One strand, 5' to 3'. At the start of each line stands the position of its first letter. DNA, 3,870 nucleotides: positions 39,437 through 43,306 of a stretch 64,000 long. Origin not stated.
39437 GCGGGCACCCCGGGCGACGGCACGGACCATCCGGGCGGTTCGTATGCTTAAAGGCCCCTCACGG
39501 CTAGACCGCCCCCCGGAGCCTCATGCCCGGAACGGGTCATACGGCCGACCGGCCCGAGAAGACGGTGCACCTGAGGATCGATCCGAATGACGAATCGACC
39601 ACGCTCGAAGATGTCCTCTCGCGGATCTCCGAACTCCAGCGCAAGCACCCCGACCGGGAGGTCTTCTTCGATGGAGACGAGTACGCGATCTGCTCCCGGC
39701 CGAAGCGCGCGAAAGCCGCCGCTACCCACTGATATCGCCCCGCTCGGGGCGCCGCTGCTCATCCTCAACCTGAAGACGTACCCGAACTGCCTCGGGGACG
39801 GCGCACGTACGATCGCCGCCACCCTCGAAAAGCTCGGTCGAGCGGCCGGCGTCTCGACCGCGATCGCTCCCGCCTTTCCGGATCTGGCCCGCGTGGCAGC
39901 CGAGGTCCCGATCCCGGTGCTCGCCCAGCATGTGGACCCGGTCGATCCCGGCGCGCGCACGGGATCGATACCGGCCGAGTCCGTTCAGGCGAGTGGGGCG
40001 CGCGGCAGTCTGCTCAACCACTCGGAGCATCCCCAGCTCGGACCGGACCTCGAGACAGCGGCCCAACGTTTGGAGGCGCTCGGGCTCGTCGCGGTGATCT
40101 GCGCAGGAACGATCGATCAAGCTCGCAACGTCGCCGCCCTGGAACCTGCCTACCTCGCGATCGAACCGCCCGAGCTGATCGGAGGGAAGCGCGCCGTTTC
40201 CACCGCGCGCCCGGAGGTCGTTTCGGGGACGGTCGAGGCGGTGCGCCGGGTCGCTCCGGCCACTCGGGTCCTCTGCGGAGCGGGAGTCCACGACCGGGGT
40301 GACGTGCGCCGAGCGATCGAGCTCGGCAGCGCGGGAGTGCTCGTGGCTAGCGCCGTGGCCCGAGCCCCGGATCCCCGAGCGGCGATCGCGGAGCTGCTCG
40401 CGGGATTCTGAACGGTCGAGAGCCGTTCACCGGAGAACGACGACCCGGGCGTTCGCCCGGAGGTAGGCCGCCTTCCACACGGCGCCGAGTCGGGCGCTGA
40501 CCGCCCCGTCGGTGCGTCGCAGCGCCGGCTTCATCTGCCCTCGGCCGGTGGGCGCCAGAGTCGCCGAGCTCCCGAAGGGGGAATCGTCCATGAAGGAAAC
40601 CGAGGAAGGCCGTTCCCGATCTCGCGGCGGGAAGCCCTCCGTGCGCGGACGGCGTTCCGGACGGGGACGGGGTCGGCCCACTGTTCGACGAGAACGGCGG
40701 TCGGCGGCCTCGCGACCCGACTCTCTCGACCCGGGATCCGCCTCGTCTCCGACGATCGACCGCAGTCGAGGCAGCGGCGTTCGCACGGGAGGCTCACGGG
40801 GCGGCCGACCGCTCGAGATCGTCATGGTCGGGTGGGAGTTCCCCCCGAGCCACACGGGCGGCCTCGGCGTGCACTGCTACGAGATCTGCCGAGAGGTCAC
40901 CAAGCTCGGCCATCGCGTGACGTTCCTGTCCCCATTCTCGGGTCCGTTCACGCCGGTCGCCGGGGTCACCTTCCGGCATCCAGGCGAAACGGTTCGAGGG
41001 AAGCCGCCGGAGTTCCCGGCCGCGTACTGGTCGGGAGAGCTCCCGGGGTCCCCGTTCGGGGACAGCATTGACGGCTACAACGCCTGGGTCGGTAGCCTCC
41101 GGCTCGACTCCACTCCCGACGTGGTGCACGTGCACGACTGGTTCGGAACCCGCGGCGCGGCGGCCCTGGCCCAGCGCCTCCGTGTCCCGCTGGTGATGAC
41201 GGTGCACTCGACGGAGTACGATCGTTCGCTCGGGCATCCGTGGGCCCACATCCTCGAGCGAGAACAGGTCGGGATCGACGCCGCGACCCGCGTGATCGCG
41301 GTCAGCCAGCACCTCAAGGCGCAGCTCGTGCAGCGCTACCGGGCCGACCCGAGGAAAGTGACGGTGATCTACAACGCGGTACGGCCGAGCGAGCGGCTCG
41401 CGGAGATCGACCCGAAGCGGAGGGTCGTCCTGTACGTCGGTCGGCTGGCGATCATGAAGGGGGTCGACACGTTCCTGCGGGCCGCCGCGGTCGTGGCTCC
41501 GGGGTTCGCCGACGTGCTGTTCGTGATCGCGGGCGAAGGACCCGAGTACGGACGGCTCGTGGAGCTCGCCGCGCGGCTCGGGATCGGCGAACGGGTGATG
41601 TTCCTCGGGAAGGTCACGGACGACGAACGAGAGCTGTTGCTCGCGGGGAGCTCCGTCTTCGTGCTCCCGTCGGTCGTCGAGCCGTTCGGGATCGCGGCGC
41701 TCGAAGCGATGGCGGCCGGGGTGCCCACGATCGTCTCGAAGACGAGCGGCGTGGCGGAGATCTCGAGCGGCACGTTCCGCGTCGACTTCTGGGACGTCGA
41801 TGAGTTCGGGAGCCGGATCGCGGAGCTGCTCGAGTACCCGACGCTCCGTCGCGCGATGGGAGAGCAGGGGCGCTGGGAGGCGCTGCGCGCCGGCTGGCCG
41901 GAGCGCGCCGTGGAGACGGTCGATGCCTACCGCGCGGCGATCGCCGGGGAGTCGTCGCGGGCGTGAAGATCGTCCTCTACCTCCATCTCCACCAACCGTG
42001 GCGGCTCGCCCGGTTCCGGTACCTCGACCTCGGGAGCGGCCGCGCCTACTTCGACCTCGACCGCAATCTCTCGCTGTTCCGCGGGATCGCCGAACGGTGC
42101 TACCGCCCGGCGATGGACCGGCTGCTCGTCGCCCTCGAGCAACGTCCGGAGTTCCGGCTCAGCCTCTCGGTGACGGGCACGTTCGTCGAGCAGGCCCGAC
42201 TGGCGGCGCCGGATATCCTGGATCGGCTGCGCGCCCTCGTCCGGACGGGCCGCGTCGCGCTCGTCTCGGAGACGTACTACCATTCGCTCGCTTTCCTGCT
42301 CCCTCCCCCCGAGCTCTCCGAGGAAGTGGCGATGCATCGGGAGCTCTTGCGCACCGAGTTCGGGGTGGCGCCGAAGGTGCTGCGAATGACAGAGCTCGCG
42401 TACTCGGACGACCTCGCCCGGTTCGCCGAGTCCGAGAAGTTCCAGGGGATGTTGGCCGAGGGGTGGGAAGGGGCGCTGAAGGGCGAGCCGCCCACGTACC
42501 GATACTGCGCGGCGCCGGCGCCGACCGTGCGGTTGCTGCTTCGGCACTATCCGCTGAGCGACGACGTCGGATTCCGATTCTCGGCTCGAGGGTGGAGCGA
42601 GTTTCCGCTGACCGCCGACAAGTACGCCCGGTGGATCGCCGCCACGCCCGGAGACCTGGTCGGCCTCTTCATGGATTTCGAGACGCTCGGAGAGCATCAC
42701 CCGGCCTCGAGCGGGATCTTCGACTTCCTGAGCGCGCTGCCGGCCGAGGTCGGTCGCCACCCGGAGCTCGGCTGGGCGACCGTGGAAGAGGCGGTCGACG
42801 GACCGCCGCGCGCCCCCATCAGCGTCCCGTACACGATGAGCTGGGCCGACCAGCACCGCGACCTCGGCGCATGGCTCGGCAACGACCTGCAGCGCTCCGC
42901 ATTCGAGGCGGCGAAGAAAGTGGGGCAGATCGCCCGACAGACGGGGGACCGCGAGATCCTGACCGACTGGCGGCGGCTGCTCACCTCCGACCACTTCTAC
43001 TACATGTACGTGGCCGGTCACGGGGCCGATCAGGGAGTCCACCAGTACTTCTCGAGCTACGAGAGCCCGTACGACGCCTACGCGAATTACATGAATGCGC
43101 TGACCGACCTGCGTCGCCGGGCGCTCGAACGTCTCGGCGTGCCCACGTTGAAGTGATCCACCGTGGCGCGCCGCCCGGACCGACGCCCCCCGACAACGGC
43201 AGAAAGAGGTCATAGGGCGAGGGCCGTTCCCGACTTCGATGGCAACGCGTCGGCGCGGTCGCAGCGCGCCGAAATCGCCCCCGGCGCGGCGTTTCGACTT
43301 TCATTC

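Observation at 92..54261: One ~80-aa extracellular module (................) in over 30 copies on three unrelated head domains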

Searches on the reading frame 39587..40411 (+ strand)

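Call 32: search_protein_families(library=pfam, proteins=[window:39587-40411:+], max_evalue=0.001)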
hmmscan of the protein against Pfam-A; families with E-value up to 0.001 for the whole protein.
window:39587-40411:+ (274 aa): 3 families
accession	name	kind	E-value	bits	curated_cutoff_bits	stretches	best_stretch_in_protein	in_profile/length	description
PF00121.24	TIM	-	1.7e-33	116.6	20.1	1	56-262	1-237/245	Triosephosphate isomerase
PF05690.20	ThiG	-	8.8e-05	22.4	23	1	227-265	177-215/247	Thiazole biosynthesis protein ThiG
PF03060.21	NMO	-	0.00021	21.2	28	1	153-257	123-225/331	Nitronate monooxygenase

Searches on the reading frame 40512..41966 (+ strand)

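Call 32: search_protein_families(library=pfam, proteins=[window:40512-41966:+], max_evalue=0.001)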
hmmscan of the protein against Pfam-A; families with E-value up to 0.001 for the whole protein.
window:40512-41966:+ (484 aa): 7 families
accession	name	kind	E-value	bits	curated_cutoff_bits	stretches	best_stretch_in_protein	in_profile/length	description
PF00534.26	Glycos_transf_1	-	6.6e-36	123.9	26.4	1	298-454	10-170/172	Glycosyl transferases group 1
PF13439.12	Glyco_transf_4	-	1.2e-28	100.7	28.5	1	116-293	2-169/170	Glycosyltransferase Family 4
PF13692.12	Glyco_trans_1_4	-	1.9e-28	100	27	1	304-441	2-141/142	Glycosyl transferases group 1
PF13579.12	Glyco_trans_4_4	-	4.2e-21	76.4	29.7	1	116-288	1-157/158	Glycosyl transferase 4-like domain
PF20706.3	GT4-conflict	-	3.1e-19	69.7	26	1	200-417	80-319/385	Family 4 Glycosyltransferase in conflict systems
PF08323.17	Glyco_transf_5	-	7.2e-16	59.1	22.7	2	198-274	125-226/239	Starch synthase catalytic domain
PF13524.12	Glyco_trans_1_2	-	0.00039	20.8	25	1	397-458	68-130/144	Glycosyl transferase-like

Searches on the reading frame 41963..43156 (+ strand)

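Call 32: search_protein_families(library=pfam, proteins=[window:41963-43156:+], max_evalue=0.001)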
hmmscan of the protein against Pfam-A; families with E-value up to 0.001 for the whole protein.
window:41963-43156:+ (397 aa): 1 family
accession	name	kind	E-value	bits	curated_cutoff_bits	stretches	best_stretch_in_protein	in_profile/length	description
PF03065.20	Glyco_hydro_57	-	1.9e-60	205.1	21.2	1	4-279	1-280/291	Glycosyl hydrolase family 57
